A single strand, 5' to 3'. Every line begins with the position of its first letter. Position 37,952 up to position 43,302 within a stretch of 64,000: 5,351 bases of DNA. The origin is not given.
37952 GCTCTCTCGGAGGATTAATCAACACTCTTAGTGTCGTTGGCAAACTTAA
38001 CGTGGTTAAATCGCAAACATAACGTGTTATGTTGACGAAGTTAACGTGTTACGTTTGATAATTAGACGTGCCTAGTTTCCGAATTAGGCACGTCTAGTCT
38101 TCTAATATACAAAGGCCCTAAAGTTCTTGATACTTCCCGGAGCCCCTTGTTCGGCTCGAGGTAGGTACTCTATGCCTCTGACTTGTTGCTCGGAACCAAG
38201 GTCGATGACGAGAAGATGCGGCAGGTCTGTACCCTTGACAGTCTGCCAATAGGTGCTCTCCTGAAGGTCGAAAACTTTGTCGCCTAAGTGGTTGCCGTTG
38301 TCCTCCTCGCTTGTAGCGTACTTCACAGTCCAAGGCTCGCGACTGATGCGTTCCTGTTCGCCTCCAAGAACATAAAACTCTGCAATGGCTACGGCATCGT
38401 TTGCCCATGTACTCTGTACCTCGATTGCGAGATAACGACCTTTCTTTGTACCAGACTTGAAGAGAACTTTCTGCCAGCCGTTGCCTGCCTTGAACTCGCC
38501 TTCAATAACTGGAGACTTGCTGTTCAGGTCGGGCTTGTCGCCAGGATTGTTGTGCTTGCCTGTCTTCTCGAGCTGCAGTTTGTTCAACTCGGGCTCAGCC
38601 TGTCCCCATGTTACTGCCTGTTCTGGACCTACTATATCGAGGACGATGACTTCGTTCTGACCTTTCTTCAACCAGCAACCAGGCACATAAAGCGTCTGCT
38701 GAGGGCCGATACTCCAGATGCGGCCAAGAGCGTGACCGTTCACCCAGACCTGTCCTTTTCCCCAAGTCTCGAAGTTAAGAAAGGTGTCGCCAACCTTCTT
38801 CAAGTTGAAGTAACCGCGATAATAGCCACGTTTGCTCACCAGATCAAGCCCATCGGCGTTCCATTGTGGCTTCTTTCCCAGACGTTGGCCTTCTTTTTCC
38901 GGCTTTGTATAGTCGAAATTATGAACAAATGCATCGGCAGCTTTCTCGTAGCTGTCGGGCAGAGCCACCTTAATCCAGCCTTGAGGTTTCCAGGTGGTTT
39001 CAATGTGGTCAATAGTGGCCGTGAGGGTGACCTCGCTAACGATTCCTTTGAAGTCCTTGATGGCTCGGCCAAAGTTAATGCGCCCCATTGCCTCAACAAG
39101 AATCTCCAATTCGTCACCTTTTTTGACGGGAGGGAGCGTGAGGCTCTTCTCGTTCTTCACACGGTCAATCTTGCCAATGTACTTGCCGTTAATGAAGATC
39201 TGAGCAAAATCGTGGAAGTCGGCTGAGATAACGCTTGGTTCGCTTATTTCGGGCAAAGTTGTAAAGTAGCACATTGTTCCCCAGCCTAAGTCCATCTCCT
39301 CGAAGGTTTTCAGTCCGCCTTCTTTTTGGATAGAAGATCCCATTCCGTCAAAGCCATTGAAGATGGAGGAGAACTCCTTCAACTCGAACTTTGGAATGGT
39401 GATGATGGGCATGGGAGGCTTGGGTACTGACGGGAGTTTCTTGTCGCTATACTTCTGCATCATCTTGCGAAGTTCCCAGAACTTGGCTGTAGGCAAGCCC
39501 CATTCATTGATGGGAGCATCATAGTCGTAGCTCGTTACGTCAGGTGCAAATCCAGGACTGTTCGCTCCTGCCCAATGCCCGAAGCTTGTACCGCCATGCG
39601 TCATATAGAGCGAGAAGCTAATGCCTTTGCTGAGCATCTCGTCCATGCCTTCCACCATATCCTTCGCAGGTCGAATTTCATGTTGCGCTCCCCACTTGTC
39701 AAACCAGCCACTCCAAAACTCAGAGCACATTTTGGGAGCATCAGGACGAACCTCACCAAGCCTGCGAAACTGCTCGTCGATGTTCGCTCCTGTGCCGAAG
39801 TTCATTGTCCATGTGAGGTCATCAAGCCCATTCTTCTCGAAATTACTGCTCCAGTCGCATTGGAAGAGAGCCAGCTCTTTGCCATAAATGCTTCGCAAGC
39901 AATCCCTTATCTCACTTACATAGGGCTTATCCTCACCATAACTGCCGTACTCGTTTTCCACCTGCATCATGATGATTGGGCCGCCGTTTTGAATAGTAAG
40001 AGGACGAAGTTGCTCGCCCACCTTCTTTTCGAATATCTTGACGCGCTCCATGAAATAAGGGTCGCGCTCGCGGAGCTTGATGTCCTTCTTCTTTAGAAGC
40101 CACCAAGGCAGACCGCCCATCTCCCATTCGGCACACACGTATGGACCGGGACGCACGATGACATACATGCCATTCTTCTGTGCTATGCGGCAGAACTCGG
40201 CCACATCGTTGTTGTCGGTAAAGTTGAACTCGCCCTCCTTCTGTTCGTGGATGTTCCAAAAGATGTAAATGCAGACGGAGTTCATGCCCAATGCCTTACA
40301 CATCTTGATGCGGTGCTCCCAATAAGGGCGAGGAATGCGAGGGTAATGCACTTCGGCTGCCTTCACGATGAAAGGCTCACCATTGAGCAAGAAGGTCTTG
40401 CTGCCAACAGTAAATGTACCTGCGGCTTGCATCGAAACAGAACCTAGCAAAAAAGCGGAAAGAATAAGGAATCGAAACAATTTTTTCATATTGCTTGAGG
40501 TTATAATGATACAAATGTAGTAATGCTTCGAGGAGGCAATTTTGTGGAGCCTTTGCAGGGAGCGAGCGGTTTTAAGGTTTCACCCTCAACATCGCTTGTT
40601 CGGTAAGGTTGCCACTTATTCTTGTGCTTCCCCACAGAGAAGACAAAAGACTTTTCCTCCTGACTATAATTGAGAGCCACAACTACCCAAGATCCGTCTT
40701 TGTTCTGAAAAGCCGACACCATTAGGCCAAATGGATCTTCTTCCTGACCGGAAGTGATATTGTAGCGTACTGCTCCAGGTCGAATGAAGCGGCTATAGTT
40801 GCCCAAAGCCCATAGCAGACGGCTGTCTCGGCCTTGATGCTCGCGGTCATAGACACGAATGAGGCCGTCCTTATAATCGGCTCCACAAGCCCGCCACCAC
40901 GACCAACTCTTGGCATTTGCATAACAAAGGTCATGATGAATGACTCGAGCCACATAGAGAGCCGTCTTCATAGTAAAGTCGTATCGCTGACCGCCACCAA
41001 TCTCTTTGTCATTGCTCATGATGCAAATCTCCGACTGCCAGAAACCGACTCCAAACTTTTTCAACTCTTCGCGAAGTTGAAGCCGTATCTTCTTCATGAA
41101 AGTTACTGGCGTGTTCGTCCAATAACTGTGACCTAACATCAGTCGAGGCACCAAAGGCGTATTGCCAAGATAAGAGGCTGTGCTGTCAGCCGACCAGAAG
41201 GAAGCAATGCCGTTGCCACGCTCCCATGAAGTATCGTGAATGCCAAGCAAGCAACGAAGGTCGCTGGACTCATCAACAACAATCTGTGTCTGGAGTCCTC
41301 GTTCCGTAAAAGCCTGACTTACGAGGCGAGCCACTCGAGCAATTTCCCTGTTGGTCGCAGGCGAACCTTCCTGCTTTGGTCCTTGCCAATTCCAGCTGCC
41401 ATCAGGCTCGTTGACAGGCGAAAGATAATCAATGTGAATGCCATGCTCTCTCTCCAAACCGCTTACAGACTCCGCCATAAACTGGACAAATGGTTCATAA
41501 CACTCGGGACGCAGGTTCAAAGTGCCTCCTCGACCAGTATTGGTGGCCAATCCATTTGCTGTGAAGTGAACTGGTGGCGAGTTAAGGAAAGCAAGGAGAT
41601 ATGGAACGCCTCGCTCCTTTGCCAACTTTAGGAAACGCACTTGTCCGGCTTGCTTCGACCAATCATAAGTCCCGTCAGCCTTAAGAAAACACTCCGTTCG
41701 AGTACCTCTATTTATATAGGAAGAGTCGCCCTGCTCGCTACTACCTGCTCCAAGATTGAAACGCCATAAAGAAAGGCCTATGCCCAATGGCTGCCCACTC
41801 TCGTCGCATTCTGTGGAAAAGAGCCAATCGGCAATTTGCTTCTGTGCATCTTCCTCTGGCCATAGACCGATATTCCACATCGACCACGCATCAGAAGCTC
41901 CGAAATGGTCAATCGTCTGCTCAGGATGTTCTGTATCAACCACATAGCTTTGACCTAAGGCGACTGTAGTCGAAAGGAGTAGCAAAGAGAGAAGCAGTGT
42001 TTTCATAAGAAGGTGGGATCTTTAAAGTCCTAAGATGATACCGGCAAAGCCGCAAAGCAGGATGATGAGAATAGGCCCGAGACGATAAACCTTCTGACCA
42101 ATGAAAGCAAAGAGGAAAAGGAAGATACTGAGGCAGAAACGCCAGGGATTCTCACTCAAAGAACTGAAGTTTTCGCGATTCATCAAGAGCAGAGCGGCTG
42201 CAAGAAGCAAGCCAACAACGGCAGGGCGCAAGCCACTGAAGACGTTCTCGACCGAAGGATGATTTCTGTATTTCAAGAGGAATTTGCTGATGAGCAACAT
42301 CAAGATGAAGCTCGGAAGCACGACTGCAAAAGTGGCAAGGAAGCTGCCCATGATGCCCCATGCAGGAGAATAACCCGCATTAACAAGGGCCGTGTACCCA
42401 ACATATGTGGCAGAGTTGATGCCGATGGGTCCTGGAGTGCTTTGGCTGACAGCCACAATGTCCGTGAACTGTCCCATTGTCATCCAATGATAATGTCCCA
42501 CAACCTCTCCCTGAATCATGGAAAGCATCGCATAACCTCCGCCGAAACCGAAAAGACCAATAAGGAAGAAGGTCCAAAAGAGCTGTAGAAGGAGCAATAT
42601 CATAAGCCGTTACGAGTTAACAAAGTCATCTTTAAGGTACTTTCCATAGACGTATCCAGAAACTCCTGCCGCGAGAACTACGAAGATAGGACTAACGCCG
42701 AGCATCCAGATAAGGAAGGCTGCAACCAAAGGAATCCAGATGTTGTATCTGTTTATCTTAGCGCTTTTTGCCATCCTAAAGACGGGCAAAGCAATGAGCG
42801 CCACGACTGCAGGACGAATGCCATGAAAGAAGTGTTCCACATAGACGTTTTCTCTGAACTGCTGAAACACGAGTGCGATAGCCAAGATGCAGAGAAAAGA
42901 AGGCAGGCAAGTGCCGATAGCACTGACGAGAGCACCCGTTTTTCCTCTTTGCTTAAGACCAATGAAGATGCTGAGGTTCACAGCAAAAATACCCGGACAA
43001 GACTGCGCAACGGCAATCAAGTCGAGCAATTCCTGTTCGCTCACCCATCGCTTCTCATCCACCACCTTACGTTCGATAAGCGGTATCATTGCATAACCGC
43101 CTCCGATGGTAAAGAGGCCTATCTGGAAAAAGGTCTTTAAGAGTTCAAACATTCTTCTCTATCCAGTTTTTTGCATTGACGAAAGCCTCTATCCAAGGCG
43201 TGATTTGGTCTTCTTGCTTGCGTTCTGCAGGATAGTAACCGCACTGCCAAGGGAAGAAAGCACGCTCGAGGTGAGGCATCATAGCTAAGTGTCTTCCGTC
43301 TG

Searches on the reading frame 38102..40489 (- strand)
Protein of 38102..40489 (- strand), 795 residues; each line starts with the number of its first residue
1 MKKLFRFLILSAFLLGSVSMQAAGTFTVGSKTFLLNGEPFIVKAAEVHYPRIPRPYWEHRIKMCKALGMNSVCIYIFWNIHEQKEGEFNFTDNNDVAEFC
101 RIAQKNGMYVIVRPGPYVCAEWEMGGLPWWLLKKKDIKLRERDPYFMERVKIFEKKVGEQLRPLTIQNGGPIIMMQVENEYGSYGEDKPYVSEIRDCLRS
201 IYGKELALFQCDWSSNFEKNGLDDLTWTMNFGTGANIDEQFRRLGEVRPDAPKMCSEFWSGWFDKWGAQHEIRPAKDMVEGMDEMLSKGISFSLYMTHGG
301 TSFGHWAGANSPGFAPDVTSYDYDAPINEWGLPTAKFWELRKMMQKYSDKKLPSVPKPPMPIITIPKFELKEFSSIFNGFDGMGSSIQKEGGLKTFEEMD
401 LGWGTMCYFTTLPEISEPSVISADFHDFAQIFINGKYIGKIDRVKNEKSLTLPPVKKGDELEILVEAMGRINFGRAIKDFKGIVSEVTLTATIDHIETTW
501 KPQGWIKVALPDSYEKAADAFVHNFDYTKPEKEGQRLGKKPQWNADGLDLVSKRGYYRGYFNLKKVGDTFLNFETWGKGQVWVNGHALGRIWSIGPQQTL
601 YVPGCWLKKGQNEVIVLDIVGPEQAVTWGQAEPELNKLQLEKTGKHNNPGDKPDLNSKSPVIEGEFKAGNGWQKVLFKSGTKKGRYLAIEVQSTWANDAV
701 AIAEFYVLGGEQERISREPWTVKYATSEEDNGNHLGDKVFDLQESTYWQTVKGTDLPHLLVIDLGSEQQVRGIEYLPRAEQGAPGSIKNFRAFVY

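Call 12: search_protein_families(library=pfam, proteins=[window:38102-40489:-], max_evalue=0.01)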
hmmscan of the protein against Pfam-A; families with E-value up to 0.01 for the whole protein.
window:38102-40489:- (795 aa): 7 families
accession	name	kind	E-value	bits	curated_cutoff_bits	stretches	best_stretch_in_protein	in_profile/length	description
PF01301.25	Glyco_hydro_35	-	2.1e-121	405.9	27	1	32-346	1-318/319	Glycosyl hydrolases family 35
PF21467.3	BetaGal_gal-bd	-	2e-27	95.5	27.3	1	556-612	3-62/62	Beta-galactosidase, galactose-binding domain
PF21317.3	BetaGal_ABD_1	-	1.6e-21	76.8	27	1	395-493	3-103/113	Beta-galactosidase, first all-beta domain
PF00754.31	F5_F8_type_C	-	2.6e-08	34.5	28.2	1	726-791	4-67/127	F5/8 type C domain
PF13364.12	BetaGal_ABD2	-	5.2e-07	30.8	23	1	555-616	37-104/112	Beta-galactosidase second all-beta domain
PF02449.21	Glyco_hydro_42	-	1e-06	28.8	21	1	52-213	7-172/376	Beta-galactosidase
PF00150.24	Cellulase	-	0.00054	20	23.5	1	37-120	5-86/272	Cellulase (glycosyl hydrolase family 5)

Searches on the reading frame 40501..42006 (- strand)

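Call 51: search_protein_families(library=pfam, proteins=[window:40501-42006:-], max_evalue=0.001)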
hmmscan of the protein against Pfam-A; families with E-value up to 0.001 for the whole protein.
window:40501-42006:- (501 aa): 2 families
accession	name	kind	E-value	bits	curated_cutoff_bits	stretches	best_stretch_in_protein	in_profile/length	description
PF14587.12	Glyco_hydr_30_2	-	2.9e-103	346.4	27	1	20-383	3-363/364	O-Glycosyl hydrolase family 30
PF17189.10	Glyco_hydro_30C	-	2.1e-09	37.8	22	1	411-498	1-65/65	Glycosyl hydrolase family 30 beta sandwich domain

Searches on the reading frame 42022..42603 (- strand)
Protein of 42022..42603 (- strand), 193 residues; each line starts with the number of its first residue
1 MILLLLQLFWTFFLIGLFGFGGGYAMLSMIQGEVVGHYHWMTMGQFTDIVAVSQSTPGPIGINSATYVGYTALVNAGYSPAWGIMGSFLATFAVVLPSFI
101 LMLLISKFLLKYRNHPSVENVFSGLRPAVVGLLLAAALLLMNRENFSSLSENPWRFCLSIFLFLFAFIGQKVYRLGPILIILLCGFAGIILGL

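Call 52: search_protein_families(library=pfam, proteins=[window:42022-42603:-], max_evalue=0.001)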
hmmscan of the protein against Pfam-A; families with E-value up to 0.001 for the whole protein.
window:42022-42603:- (193 aa): 1 family
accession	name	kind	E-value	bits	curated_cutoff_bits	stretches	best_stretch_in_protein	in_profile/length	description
PF02417.20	Chromate_transp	-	2.7e-52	177.6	28.6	1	6-189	1-166/166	Chromate transporter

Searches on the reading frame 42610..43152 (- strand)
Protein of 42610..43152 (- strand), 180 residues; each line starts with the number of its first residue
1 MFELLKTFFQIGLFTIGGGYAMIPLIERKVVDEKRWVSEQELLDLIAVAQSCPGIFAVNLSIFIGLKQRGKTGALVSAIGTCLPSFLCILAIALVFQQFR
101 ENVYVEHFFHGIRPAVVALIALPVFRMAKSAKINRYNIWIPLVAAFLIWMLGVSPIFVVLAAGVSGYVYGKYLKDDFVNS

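Call 52: search_protein_families(library=pfam, proteins=[window:42610-43152:-], max_evalue=0.001)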
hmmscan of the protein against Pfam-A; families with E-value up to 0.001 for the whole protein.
window:42610-43152:- (180 aa): 1 family
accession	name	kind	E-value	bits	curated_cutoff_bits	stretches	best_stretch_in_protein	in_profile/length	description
PF02417.20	Chromate_transp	-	2.6e-53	180.9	28.6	1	2-167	1-166/166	Chromate transporter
